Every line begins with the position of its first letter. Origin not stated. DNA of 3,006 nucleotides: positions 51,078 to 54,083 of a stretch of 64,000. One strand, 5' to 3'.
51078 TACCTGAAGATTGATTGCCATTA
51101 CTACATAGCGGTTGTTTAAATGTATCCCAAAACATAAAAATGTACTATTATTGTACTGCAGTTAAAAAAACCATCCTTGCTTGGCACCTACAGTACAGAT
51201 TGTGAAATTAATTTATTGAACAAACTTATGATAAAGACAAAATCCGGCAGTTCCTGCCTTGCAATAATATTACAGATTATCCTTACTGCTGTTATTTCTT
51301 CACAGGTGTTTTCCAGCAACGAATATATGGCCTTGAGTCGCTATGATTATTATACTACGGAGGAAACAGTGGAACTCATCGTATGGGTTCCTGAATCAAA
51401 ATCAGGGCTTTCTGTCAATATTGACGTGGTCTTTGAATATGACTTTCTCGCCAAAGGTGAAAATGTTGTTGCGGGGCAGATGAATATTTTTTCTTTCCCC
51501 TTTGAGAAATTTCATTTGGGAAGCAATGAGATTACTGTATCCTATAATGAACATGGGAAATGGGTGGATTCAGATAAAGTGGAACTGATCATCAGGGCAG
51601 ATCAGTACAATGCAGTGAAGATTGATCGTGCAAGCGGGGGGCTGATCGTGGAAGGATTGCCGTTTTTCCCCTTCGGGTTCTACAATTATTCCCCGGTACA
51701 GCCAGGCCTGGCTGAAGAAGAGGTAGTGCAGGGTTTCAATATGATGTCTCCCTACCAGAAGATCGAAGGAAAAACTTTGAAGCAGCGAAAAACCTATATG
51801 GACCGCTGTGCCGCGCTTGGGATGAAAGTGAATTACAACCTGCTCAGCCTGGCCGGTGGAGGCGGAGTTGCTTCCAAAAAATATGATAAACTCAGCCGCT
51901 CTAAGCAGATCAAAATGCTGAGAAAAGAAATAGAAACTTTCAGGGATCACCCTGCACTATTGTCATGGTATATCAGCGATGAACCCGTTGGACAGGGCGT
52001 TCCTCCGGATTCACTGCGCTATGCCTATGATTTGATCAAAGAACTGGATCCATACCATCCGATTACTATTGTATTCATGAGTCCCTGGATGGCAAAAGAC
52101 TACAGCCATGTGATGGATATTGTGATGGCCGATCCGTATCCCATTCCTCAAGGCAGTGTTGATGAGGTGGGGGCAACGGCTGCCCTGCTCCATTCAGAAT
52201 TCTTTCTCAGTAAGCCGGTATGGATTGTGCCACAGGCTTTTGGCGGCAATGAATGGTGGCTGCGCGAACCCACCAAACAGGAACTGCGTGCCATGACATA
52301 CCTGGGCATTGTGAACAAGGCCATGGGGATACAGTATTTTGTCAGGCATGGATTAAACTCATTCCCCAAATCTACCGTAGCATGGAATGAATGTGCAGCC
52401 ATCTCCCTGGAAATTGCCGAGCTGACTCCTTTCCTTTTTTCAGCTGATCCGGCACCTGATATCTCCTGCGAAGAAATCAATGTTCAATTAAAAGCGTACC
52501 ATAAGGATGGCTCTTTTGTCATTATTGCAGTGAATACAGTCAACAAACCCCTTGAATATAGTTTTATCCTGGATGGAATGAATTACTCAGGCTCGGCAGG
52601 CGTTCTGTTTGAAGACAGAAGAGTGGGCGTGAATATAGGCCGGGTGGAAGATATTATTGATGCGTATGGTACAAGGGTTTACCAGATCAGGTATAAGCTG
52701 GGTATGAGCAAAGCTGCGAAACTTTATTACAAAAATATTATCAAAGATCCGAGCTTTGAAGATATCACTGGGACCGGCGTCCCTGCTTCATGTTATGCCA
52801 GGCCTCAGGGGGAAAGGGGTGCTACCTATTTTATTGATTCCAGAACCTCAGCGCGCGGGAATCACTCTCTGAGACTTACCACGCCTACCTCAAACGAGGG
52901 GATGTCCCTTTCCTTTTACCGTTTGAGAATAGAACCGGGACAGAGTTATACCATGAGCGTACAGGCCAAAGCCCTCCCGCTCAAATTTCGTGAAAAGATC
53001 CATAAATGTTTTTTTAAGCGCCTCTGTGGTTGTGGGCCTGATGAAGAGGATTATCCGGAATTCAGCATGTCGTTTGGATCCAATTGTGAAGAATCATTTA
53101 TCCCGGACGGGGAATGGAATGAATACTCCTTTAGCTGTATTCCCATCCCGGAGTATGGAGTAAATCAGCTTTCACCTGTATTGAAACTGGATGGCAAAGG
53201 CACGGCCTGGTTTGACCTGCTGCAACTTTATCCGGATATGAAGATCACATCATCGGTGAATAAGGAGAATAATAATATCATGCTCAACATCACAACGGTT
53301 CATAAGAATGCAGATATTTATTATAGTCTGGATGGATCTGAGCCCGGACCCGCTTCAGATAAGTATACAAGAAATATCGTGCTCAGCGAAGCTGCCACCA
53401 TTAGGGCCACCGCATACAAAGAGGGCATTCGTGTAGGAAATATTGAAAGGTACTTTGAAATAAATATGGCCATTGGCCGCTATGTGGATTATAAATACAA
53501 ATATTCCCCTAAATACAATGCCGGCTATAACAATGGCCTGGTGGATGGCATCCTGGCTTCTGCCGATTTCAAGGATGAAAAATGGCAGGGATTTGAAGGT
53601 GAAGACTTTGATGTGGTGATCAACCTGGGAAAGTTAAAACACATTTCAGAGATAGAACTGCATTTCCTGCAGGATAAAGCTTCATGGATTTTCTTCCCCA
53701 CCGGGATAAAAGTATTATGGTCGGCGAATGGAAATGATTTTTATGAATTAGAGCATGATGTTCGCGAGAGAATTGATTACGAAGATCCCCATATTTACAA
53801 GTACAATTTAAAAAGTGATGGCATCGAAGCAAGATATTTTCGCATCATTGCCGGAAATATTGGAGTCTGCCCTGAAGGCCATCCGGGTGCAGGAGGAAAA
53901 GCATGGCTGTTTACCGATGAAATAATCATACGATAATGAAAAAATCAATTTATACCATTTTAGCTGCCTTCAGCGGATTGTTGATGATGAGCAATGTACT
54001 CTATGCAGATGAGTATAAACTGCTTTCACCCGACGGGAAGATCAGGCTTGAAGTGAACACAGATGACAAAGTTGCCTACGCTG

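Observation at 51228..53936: A 902 aa multidomain GH-like protein with an SDEP motif may be an unclassified HexNAc-active hydrolase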

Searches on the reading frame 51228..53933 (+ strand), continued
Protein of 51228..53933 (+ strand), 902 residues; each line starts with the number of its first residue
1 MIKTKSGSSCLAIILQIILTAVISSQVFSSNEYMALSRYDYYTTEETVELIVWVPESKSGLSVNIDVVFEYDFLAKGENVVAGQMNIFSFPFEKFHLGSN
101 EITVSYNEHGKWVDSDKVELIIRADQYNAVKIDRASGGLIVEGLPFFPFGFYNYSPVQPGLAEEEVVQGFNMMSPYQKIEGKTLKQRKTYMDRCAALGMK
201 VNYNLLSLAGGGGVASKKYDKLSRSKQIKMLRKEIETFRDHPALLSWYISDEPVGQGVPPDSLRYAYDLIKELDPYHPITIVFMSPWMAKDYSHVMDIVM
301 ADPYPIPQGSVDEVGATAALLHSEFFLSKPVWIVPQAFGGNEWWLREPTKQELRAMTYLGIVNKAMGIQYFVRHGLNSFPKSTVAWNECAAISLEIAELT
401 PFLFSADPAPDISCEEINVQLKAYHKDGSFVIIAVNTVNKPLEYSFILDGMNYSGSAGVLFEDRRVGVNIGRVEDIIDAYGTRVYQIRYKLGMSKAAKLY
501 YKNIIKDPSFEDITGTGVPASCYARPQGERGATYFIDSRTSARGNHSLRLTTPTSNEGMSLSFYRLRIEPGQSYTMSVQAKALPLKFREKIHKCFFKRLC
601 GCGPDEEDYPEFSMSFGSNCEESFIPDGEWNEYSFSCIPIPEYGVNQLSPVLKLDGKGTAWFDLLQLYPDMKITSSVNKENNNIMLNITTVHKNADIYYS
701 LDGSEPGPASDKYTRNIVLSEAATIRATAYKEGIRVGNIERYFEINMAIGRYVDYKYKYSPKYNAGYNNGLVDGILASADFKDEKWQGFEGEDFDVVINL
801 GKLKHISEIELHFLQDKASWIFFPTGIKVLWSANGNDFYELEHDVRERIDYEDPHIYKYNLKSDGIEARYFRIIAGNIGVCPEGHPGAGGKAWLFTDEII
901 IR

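Call 22: fold_search(model_id=the predicted structure, library=pdb)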
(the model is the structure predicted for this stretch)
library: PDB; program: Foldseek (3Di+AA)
matches with E <= 10: 1792; with E <= 0.001: 572
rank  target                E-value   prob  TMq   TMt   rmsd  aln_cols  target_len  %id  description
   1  6q63_A                6.2e-21  1.00  0.23  0.28   3.2       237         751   26  BT0459 (released 2019-05-08)
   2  7nit_B                2.0e-18  1.00  0.21  0.16  24.7      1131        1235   11  X-ray structure of a multidomain BbgIII from Bifidobacterium bifidum (released 2021-12-22)
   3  7nit_C                2.1e-18  1.00  0.21  0.16  34.6      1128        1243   10  X-ray structure of a multidomain BbgIII from Bifidobacterium bifidum (released 2021-12-22)
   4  7nit_A                7.4e-18  1.00  0.21  0.16  34.4      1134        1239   10  X-ray structure of a multidomain BbgIII from Bifidobacterium bifidum (released 2021-12-22)
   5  4qaw_A                1.7e-15  1.00  0.30  0.46  13.6       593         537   11  Structure of modular Xyn30D from Paenibacillus barcinonensis (released 2014-10-08)
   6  5uj6_B                2.2e-15  1.00  0.22  0.23  23.3       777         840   12  Crystal Structure of Bacteroides Uniformis beta-glucuronidase (released 2017-06-28)
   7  4qaw_D                2.6e-15  1.00  0.29  0.45  13.9       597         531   11  Structure of modular Xyn30D from Paenibacillus barcinonensis (released 2014-10-08)
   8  8ayr_A                4.6e-15  1.00  0.19  0.25  22.8       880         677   10  Sialidases and Fucosidases of Akkermansia muciniphila are key for rapid growth on colonic mucin and nutrient sharing a (released 2023-03-01)
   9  4qaw_C                5.4e-15  1.00  0.29  0.46  13.4       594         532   13  Structure of modular Xyn30D from Paenibacillus barcinonensis (released 2014-10-08)
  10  6d8g_B                7.9e-15  1.00  0.23  0.25  23.1       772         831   11  D341A D367A calcium binding mutant of Bacteroides uniformis beta-glucuronidase 2 (released 2018-10-17)
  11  4qaw_B                8.8e-15  1.00  0.30  0.46  13.8       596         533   12  Structure of modular Xyn30D from Paenibacillus barcinonensis (released 2014-10-08)
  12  6d50_A                1.2e-14  1.00  0.22  0.24  22.7       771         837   12  Bacteroides uniforms beta-glucuronidase 2 bound to D-glucaro-1,5-lactone (released 2018-10-17)
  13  4qaw_E                1.7e-14  1.00  0.28  0.44  14.1       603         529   12  Structure of modular Xyn30D from Paenibacillus barcinonensis (released 2014-10-08)
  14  4qaw_H                1.7e-14  1.00  0.29  0.45  13.8       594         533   12  Structure of modular Xyn30D from Paenibacillus barcinonensis (released 2014-10-08)
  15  6sh9_B                2.5e-14  1.00  0.15  0.10  32.6      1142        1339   10  EngBF DARPin Fusion 4b D12 (released 2019-11-06)
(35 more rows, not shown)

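Call 47: search_protein_families(library=pfam, alignment_id=A1, max_evalue=0.1)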
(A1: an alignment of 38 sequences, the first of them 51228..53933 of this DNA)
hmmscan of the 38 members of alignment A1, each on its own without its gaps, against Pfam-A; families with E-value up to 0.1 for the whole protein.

A. member 1, window:51228-53933:+ (902 aa): 5 families
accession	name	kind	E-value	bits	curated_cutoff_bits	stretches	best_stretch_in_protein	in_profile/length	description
PF13290.12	CHB_HEX_C_1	-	1.3e-11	44.7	22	1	682-735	8-61/67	Chitobiase/beta-hexosaminidase C-terminal domain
PF13287.12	Fn3_assoc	-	5.5e-11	42.8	23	1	687-733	2-48/59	Fn3 associated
PF00754.31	F5_F8_type_C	-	4.1e-06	27.4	28.2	1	782-875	22-112/127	F5/8 type C domain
PF02449.21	Glyco_hydro_42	-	0.0031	17.4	21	0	264-368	218-329/376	Beta-galactosidase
PF02836.23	Glyco_hydro_2_C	-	0.063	12.8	21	0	225-284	108-163/302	Glycosyl hydrolases family 2, TIM barrel domain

B. families by the number of members that match (of 38 scanned): 14 families
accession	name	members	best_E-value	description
PF02449.21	Glyco_hydro_42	33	8.2e-09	Beta-galactosidase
PF02836.23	Glyco_hydro_2_C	32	8.5e-06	Glycosyl hydrolases family 2, TIM barrel domain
PF02018.23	CBM_4_9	18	3.4e-06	Carbohydrate binding domain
PF13290.12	CHB_HEX_C_1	16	1.1e-14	Chitobiase/beta-hexosaminidase C-terminal domain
PF13287.12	Fn3_assoc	16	1.8e-14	Fn3 associated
PF02337.22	Gag_p10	4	0.018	Retroviral GAG p10 protein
PF00754.31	F5_F8_type_C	3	1.9e-10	F5/8 type C domain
PF22633.2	F5_F8_type_C_2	3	4.3e-08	NedA-like, galactose-binding domain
PF13204.13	Apiosidase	3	0.0024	Apiosidase-like, catalytic domain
PF14488.12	DUF4434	3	0.0068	Domain of unknown function (DUF4434)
PF03174.19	CHB_HEX_C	1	0.03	Chitobiase/beta-hexosaminidase C-terminal domain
PF07825.17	Exc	1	0.033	Excisionase-like protein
PF17189.10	Glyco_hydro_30C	1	0.034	Glycosyl hydrolase family 30 beta sandwich domain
PF02671.26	PAH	1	0.046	Paired amphipathic helix repeat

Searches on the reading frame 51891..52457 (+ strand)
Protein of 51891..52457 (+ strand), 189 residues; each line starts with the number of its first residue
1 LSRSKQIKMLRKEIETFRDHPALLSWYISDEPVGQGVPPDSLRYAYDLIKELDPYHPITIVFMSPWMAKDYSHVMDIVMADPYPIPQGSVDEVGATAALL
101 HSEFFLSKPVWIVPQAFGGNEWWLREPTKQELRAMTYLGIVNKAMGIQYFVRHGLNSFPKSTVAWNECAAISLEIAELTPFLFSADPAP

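Call 37: search_solved_structures(query=A3, max_evalue=10, show_alignments=5)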
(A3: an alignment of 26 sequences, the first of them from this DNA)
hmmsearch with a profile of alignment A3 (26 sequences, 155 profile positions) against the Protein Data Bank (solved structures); distinct sequences matched with E-value up to 10: 3.
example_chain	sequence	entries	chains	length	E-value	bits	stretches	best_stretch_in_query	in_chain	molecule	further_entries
9ta3_A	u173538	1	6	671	0.0016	21.5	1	12-119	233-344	Beta-galactosidase LacZ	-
7om2_A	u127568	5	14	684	1.5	11.9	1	113-151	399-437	RNA-dependent RNA polymerase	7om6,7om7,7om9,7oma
4xha_A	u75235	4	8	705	1.6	11.8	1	113-151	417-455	RNA-dependent RNA polymerase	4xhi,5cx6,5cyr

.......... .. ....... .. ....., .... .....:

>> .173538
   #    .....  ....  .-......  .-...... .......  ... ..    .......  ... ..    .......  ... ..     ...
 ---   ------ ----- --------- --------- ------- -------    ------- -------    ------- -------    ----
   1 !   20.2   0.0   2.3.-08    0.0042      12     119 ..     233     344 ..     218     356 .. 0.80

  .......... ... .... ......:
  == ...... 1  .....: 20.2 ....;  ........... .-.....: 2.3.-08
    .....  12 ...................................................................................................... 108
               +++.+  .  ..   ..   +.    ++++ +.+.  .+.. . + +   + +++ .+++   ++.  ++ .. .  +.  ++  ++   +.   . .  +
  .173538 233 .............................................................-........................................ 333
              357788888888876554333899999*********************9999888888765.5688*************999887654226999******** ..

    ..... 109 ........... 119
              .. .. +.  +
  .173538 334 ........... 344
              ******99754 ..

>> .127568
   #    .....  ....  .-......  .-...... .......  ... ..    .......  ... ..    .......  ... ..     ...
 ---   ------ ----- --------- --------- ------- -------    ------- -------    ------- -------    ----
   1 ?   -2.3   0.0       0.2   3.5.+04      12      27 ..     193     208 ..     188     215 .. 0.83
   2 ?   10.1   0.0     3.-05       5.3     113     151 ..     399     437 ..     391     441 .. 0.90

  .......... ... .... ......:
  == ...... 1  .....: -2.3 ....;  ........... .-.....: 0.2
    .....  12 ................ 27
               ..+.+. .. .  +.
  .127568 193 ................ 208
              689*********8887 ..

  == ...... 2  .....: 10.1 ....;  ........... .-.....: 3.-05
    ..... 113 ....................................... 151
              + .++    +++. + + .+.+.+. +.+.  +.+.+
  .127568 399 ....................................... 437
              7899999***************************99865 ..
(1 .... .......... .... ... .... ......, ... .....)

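Call 80: search_solved_structures(query=A5, max_evalue=1, show_alignments=5)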
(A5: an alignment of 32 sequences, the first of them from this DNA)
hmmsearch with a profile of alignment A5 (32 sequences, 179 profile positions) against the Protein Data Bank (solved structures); distinct sequences matched with E-value up to 1: 110 (the best 60 are shown).
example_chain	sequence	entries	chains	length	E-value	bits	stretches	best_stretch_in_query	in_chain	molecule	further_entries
9oro_A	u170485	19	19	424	5.8e-09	39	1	5-83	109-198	Glycoside hydrolase family 158 | GH158(Pro)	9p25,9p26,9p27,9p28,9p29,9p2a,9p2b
9ta3_A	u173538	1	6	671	1.7e-08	37.5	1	46-154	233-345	Beta-galactosidase LacZ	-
1bhg_A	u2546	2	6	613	8.8e-08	35.2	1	5-83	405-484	BETA-GLUCURONIDASE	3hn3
3tts_A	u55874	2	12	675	9.4e-08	35.1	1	44-176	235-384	Beta-galactosidase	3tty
5c70_A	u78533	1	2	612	1.5e-07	34.4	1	3-104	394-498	Glucuronidase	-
5c71_A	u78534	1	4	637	4.7e-07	32.8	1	3-104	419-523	Glucuronidase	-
6xxw_A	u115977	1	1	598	5e-07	32.7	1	4-83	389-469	Beta-glucuronidase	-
7pr6_AAA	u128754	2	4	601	6.8e-07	32.3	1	3-83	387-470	Beta-glucuronidase | Beta-D-glucuronidase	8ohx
6lem_B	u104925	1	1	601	6.8e-07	32.3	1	3-83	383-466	Beta-D-glucuronidase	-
4jhz_A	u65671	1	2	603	6.8e-07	32.3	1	3-83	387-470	Beta-glucuronidase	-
6lej_B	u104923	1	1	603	6.8e-07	32.3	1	3-83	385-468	Beta-D-glucuronidase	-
6leg_A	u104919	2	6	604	6.8e-07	32.3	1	3-83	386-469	Beta-D-glucuronidase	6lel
3k46_A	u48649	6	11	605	6.9e-07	32.3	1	3-83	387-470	Beta-glucuronidase | Beta-D-glucuronidase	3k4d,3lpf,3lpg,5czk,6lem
3k4a_A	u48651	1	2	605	6.9e-07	32.3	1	3-83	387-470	Beta-glucuronidase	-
6lej_A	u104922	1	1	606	6.9e-07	32.3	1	3-83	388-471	Beta-D-glucuronidase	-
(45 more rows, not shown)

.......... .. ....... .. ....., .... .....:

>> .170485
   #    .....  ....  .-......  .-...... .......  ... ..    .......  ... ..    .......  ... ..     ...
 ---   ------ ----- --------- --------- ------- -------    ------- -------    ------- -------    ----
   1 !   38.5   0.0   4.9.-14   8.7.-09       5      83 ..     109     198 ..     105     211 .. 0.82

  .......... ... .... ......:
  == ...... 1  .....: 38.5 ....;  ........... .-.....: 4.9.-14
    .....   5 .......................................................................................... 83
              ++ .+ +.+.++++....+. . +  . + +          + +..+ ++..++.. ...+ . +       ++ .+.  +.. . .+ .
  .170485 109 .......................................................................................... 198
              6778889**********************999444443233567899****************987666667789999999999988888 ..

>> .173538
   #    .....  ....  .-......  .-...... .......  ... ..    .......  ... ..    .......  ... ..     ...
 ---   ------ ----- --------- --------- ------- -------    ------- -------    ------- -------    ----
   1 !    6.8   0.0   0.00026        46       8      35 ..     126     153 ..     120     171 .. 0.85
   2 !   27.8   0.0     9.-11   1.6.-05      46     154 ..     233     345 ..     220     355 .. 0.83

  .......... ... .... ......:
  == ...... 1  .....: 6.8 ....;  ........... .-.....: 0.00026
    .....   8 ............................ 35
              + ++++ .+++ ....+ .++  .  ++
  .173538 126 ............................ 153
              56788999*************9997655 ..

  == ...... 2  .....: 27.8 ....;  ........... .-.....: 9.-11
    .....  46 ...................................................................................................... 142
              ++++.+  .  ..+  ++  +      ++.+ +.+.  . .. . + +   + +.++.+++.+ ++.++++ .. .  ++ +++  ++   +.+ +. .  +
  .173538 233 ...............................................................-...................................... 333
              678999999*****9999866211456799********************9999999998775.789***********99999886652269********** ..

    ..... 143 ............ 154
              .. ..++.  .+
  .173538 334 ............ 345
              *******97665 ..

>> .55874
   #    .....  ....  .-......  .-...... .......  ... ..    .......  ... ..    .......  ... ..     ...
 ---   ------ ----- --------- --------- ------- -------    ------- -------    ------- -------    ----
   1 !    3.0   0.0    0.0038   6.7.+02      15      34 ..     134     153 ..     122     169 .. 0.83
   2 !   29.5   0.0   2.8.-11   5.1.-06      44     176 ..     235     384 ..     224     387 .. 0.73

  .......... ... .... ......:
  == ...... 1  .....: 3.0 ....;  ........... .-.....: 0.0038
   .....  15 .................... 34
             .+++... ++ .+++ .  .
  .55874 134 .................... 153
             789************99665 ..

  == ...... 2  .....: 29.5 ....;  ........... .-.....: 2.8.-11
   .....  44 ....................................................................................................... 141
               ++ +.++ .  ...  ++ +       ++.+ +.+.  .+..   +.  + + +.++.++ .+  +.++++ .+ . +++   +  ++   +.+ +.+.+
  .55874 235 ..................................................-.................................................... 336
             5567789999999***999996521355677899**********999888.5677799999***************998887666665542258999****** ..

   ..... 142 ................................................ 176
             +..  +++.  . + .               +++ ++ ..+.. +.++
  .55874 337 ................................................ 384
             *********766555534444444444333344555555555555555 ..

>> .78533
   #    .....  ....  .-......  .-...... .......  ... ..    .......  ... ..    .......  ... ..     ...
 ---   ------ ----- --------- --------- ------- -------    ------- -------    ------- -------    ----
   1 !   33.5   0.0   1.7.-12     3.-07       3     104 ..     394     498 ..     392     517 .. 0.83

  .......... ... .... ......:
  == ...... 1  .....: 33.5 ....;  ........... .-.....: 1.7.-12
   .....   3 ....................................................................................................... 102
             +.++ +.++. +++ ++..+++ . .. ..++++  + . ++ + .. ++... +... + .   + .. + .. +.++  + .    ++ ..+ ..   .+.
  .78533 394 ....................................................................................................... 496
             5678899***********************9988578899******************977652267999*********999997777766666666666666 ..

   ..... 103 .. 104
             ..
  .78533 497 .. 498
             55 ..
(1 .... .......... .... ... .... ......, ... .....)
